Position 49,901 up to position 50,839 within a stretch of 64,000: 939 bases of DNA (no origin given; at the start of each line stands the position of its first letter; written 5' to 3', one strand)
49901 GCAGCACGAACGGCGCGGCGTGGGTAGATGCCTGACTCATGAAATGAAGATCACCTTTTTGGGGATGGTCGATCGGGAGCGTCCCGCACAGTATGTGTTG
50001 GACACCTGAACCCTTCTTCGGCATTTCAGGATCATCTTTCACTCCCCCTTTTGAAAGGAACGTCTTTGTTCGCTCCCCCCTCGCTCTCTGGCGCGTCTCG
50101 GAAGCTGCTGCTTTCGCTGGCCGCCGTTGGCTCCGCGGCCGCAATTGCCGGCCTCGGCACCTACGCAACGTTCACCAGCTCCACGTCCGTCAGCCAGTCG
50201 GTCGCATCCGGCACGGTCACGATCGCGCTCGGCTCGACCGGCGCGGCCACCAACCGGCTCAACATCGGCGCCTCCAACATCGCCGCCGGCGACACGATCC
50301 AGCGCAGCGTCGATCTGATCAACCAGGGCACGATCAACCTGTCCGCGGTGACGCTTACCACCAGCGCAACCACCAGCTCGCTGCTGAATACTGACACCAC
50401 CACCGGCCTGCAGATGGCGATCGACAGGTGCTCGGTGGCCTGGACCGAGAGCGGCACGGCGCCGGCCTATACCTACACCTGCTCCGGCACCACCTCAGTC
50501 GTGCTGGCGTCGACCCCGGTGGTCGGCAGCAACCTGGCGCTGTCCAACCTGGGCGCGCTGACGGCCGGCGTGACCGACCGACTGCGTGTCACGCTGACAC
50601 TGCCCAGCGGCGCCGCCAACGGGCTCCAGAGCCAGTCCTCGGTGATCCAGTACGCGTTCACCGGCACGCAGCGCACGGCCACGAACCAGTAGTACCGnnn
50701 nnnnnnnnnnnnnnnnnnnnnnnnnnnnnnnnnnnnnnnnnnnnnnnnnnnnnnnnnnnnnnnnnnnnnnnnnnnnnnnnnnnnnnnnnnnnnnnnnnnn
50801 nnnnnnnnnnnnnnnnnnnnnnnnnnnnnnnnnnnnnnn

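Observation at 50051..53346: SipW-type signal peptidase cluster with two cognate-signal exported proteins and a Tad-type pseudopilin: a candidate uncharacterised surface-fibre system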

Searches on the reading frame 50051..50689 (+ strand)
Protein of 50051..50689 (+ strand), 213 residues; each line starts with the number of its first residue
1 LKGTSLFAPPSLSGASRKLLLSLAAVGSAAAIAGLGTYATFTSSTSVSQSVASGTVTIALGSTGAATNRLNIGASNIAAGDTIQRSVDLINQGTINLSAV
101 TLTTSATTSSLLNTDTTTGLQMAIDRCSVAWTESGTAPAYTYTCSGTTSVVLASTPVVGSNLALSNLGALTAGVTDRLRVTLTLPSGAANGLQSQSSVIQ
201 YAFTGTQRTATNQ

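Call 7: search_protein_families(library=pfam, max_evalue=1, proteins=[window:50051-50689:+])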
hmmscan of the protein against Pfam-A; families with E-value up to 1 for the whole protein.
window:50051-50689:+ (213 aa): 1 family
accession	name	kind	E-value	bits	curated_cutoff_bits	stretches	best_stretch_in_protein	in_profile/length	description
PF12389.13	Peptidase_M73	-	9.9e-11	42.3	22.5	1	20-208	7-192/196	Camelysin metallo-endopeptidase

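Call 8: search_protein_families(library=ncbifam, max_evalue=1, proteins=[window:50051-50689:+])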
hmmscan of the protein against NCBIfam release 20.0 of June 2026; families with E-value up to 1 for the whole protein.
window:50051-50689:+ (213 aa): 2 families
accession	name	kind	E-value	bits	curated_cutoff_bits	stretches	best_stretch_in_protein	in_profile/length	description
NF046066.1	BioflmMtrxTasA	equivalog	0.00045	19.7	450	1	17-104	5-87/264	biofilm matrix protein TasA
TIGR04088.1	cognate_SipW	domain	0.0063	16.6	19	1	23-56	1-34/34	SipW-dependent-type signal peptide-containing protein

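Call 38: find_homologous_proteins(query=window:50051-50689:+)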
Query window:50051-50689:+ (213 aa): 3917 proteins with E <= 0.001 among 6706 candidates; the best 120 are listed.
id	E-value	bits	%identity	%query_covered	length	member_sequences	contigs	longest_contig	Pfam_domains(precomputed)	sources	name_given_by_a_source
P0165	5.5e-114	396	100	98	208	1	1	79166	PF12389.14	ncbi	-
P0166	7.7e-96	337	85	98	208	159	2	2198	PF12389.14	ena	-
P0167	3.2e-94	332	83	98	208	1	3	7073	PF12389.14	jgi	jgi:spore coat-associated protein N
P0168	8.0e-94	331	85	95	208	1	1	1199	PF12389.14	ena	-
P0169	1.1e-93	330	82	100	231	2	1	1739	PF12389.14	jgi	jgi:predicted ribosomally synthesized peptide with SipW-like signal peptide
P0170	1.6e-93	330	84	98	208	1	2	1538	PF12389.14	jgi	jgi:spore coat-associated protein N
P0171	3.0e-93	329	83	98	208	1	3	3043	PF12389.14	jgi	jgi:spore coat-associated protein N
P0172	4.4e-92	325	80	98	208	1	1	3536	PF12389.14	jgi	jgi:spore coat-associated protein N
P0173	3.1e-91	322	80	98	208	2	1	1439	PF12389.14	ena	-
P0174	3.5e-91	322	81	98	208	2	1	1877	PF12389.14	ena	-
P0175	4.0e-91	322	83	94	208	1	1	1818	PF12389.14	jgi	jgi:spore coat-associated protein N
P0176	6.3e-91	321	82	95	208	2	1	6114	PF12389.14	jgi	jgi:spore coat-associated protein N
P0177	1.0e-90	321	79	98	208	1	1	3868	PF12389.14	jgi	jgi:spore coat-associated protein N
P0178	4.2e-90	319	78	100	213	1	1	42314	PF12389.14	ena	-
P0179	4.8e-90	318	81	97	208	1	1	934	PF12389.14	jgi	jgi:spore coat-associated protein N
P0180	4.9e-90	318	81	95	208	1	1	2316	PF12389.14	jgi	jgi:spore coat-associated protein N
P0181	7.3e-90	318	84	85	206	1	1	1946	PF12389.14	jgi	jgi:hypothetical protein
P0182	7.5e-90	318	81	95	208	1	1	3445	PF12389.14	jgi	jgi:spore coat-associated protein N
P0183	8.6e-90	317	81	95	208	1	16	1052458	PF12389.14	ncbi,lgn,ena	-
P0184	8.6e-90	317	83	85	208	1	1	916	PF12389.14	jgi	jgi:hypothetical protein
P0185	9.1e-90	317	81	95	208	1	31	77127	PF12389.14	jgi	jgi:spore coat-associated protein N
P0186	1.0e-89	317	81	95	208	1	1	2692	PF12389.14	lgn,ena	-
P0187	1.9e-89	316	81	95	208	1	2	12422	PF12389.14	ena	-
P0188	2.0e-89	316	81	95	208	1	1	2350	PF12389.14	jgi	-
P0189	2.2e-89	316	81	95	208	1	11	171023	PF12389.14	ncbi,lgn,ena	ncbi:MAG: TasA family protein [Gaiellales bacterium]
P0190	2.3e-89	316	81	95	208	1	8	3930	PF12389.14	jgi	jgi:spore coat-associated protein N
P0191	2.7e-89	316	81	95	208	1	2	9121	PF12389.14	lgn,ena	-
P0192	3.2e-89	316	81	95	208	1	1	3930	PF12389.14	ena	-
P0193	3.4e-89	316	81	95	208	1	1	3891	PF12389.14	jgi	-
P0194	3.8e-89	315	81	93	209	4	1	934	PF12389.14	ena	-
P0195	5.4e-89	315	81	92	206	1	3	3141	PF12389.14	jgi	jgi:spore coat-associated protein N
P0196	7.3e-89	314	80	95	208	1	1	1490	PF12389.14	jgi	-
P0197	9.8e-89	314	80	95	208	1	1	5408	PF12389.14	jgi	-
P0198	1.1e-88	314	81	95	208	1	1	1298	PF12389.14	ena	-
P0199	1.3e-88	314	83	92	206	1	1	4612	PF12389.14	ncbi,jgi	jgi:spore coat-associated protein N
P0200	1.8e-88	313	82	85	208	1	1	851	PF12389.14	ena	-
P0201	2.2e-88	313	82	93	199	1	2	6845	PF12389.14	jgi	jgi:predicted ribosomally synthesized peptide with SipW-like signal peptide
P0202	2.3e-88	313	84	91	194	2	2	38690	PF12389.14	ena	-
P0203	3.3e-88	312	81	95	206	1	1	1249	PF12389.14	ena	-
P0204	5.3e-88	312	81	93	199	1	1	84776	PF12389.14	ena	-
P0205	5.6e-88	312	81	93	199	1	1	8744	PF12389.14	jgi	-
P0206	5.7e-88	312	80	92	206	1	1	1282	PF12389.14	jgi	jgi:spore coat-associated protein N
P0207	6.7e-88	311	81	93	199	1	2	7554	PF12389.14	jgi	jgi:predicted ribosomally synthesized peptide with SipW-like signal peptide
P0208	7.1e-88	311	80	95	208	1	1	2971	PF12389.14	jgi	-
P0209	9.7e-88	311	82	92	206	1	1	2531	PF12389.14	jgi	jgi:spore coat-associated protein N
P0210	1.2e-87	311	80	95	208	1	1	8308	PF12389.14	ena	-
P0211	1.4e-87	310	82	92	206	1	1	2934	PF12389.14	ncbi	-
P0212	2.9e-87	309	80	93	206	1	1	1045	PF12389.14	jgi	jgi:hypothetical protein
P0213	4.5e-87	309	81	93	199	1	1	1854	PF12389.14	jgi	jgi:predicted ribosomally synthesized peptide with SipW-like signal peptide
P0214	5.9e-87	308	79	95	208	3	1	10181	PF12389.14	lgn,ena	-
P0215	6.6e-87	308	77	98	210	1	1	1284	PF12389.14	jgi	jgi:spore coat-associated protein N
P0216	1.4e-86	307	81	92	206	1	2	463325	PF12389.14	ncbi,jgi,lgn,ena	jgi:predicted ribosomally synthesized peptide with SipW-like signal peptide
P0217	1.7e-86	307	78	96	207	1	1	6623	PF12389.14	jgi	jgi:predicted ribosomally synthesized peptide with SipW-like signal peptide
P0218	6.2e-86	305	78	93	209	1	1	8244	PF12389.14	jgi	jgi:spore coat-associated protein N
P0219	9.6e-86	304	79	92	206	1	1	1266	PF12389.14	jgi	jgi:predicted ribosomally synthesized peptide with SipW-like signal peptide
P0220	5.5e-85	302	78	98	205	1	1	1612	PF12389.14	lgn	-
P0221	6.5e-85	302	80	92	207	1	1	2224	PF12389.14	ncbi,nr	ncbi:MAG TPA: TasA family protein [Gaiellales bacterium]|nr:TasA family protein [Gaiellales bacteriu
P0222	4.8e-84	299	79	92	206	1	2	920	PF12389.14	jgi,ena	-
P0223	5.7e-84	299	76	83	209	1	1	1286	PF12389.14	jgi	jgi:spore coat-associated protein N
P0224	6.8e-84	298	76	96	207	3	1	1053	PF12389.14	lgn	-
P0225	1.0e-83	298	80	91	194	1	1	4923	PF12389.14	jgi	jgi:predicted ribosomally synthesized peptide with SipW-like signal peptide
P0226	1.2e-83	298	77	96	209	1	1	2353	PF12389.14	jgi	-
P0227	1.3e-83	297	77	96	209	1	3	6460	PF12389.14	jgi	jgi:spore coat-associated protein N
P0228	1.7e-83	297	77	96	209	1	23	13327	PF12389.14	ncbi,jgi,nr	ncbi:MAG TPA: TasA family protein [Gaiellales bacterium]|jgi:spore coat-associated protein N|nr:TasA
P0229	2.2e-83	297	82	91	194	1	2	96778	PF12389.14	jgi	jgi:spore coat-associated protein N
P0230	3.8e-83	296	76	96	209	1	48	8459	PF12389.14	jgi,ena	jgi:spore coat-associated protein N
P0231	3.8e-83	296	78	92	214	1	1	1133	PF12389.14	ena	-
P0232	4.0e-83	296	76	96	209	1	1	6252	PF12389.14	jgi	jgi:spore coat-associated protein N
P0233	5.4e-83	295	76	96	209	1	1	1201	PF12389.14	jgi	jgi:spore coat-associated protein N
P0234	5.7e-83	295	79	92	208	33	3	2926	PF12389.14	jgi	jgi:spore coat-associated protein N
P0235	7.2e-83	295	78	94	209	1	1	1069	PF12389.14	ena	-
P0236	7.7e-83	295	78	94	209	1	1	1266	PF12389.14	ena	-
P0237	7.9e-83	295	77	94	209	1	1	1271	PF12389.14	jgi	jgi:spore coat-associated protein N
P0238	1.4e-82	294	77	92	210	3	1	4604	PF12389.14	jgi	jgi:spore coat-associated protein N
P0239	1.4e-82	294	79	92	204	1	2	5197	PF12389.14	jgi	jgi:spore coat-associated protein N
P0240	1.4e-82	294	74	96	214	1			PF12389.14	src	-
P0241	1.5e-82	294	79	92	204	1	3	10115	PF12389.14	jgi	jgi:spore coat-associated protein N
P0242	1.6e-82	294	77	92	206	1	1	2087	PF12389.14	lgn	-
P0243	1.8e-82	294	76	96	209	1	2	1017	PF12389.14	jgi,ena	jgi:predicted ribosomally synthesized peptide with SipW-like signal peptide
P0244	2.3e-82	293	75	96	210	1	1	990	PF12389.14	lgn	-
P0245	3.0e-82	293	73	93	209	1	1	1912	PF12389.14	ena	-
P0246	3.3e-82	293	74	83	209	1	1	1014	PF12389.14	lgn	-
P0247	3.5e-82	293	74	83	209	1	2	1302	PF12389.14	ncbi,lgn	-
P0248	3.6e-82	293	77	93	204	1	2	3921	PF12389.14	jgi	jgi:spore coat-associated protein N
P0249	4.3e-82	292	75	96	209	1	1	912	PF12389.14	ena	-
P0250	4.3e-82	292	76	96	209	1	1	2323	PF12389.14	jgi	jgi:spore coat-associated protein N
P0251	4.4e-82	292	75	94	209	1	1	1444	PF12389.14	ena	-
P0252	4.5e-82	292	74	94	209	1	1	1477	PF12389.14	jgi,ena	-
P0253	4.8e-82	292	76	96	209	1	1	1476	PF12389.14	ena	-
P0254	5.7e-82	292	75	96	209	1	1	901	PF12389.14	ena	-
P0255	6.6e-82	292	74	94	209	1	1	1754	PF12389.14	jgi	-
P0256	7.4e-82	292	75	96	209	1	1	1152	PF12389.14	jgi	jgi:spore coat-associated protein N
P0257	8.2e-82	291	75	96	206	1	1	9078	PF12389.14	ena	-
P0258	8.7e-82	291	75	96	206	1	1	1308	PF12389.14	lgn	-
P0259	9.4e-82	291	78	92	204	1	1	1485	PF12389.14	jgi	jgi:predicted ribosomally synthesized peptide with SipW-like signal peptide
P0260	1.1e-81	291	74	96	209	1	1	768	PF12389.14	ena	-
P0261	1.1e-81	291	75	96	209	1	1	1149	PF12389.14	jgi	-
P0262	1.3e-81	291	76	96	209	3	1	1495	PF12389.14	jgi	jgi:predicted ribosomally synthesized peptide with SipW-like signal peptide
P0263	1.4e-81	291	79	85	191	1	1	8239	PF12389.14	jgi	jgi:predicted ribosomally synthesized peptide with SipW-like signal peptide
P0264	1.4e-81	291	76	93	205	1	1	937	PF12389.14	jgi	jgi:hypothetical protein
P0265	1.5e-81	291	75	96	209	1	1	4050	PF12389.14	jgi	jgi:predicted ribosomally synthesized peptide with SipW-like signal peptide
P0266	1.5e-81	291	77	92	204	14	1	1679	PF12389.14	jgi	jgi:spore coat-associated protein N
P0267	1.7e-81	290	76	94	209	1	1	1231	PF12389.14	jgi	jgi:predicted ribosomally synthesized peptide with SipW-like signal peptide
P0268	1.7e-81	290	78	92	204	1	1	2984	PF12389.14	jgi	jgi:predicted ribosomally synthesized peptide with SipW-like signal peptide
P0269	1.8e-81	290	75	96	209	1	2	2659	PF12389.14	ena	-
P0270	1.9e-81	290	74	96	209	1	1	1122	PF12389.14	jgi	jgi:spore coat-associated protein N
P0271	2.3e-81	290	75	96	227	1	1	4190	PF12389.14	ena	-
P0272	2.4e-81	290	75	94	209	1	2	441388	PF12389.14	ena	-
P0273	2.5e-81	290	77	94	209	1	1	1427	PF12389.14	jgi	-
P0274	2.6e-81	290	75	96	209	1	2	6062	PF12389.14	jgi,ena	jgi:spore coat-associated protein N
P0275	2.6e-81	290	77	94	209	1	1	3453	PF12389.14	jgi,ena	jgi:predicted ribosomally synthesized peptide with SipW-like signal peptide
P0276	2.8e-81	290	75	96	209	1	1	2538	PF12389.14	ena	-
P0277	2.8e-81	290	75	96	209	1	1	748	PF12389.14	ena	-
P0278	2.9e-81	290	75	93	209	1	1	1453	PF12389.14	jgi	jgi:spore coat-associated protein N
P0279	3.1e-81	290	76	92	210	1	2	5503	PF12389.14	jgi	jgi:spore coat-associated protein N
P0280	3.2e-81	290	76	94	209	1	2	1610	PF12389.14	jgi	jgi:predicted ribosomally synthesized peptide with SipW-like signal peptide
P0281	3.4e-81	289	77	94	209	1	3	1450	PF12389.14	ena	-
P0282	3.5e-81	289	75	96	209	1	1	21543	PF12389.14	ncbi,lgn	-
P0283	3.5e-81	289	75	94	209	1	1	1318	PF12389.14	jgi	-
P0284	3.7e-81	289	77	94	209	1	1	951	PF12389.14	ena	-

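Call 39: find_encoding_contigs(protein=P0183, flank=6000, max_places=2)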
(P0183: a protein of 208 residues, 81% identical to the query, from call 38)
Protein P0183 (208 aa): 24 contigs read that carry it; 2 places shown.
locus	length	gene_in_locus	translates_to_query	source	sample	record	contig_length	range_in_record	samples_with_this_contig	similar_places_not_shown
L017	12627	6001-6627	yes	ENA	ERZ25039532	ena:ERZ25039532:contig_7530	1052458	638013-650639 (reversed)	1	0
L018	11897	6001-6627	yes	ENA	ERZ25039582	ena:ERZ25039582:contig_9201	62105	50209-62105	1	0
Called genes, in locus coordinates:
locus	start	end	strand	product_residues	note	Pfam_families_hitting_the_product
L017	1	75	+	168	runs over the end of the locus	-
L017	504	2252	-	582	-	PF00916:Sulfate_transp, PF01740:STAS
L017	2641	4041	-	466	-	PF07690:MFS_1, PF00083:Sugar_tr (faint), PF13347:MFS_2 (weak), PF07690:MFS_1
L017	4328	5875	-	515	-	PF01978:TrmB (faint), PF12802:MarR_2, PF13412:HTH_24 (weak), PF01590:GAF, PF13185:GAF_2, PF00989:PAS (faint), PF08448:PAS_4, PF08447:PAS_3, +2 more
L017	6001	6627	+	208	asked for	PF12389:Peptidase_M73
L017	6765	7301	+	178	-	-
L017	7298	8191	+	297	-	-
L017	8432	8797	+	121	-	-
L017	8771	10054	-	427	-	-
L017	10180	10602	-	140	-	-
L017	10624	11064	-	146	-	-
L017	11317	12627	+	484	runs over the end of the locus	PF21105:DyP_N, PF20628:Dyp_perox_C (weak)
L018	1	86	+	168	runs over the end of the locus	-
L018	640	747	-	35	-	-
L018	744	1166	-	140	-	-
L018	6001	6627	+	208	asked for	PF12389:Peptidase_M73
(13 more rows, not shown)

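Call 40: find_encoding_contigs(protein=P0272, flank=6000, max_places=2)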
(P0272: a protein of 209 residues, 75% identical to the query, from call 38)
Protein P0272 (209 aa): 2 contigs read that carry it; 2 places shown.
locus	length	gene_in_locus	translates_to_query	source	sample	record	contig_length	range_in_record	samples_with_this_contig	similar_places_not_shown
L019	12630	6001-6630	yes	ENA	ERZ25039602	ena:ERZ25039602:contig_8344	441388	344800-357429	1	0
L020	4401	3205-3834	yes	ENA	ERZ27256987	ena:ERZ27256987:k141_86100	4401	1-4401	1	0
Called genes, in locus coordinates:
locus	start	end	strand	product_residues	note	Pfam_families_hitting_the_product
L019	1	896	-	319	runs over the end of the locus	PF00149:Metallophos (faint), PF14582:Metallophos_3 (faint)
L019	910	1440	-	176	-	PF00106:adh_short, PF13561:adh_short_C2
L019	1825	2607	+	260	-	-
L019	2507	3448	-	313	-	-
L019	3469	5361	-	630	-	PF17164:DUF5122 (faint)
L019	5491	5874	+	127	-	-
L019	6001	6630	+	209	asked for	PF12389:Peptidase_M73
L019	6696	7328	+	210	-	-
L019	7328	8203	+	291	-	-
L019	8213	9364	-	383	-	-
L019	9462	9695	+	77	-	-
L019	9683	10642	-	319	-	PF00005:ABC_tran, PF13304:AAA_21 (faint)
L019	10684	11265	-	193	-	PF00528:BPD_transp_1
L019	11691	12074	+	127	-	-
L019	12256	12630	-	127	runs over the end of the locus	PF12728:HTH_17 (weak), PF00376:MerR, PF13411:MerR_1, PF03459:TOBE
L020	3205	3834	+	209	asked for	PF12389:Peptidase_M73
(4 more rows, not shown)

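Call 52: predict_structure(alignment_id=A3)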
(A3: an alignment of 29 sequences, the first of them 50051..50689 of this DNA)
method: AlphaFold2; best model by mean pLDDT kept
length: 213 residues; sequences in the alignment: 29
mean_pLDDT: 47.2   pTM: 0.41
mean pLDDT of the five models: 47.2, 44.5, 43.4, 43.1, 42.7
residues with pLDDT >= 90: 0; 70-90: 0; 50-70: 92; < 50: 121
segments of 3 or more residues with pLDDT < 50: 1-76, 104-115, 136-140, 188-213
pLDDT, mean of each block of 10 residues (from residue 1): 39 42 35 31 30 32 42 49 57 53 48 50 65 51 61 57 57 61 53 43 41 26
secondary structure, 60 per line:
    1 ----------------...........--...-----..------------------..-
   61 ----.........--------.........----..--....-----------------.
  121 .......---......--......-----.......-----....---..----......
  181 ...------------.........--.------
elements in order: H17-27 E65-73 E82-90 E99-102 E120-127 E131-136 E139-144 E150-156 E162-165 E175-183 E196-204

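Call 53: search_solved_structures(query=A3, max_evalue=10, show_alignments=2)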
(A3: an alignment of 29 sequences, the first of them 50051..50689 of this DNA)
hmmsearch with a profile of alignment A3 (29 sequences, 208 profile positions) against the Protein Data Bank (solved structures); distinct sequences matched with E-value up to 10: 0.
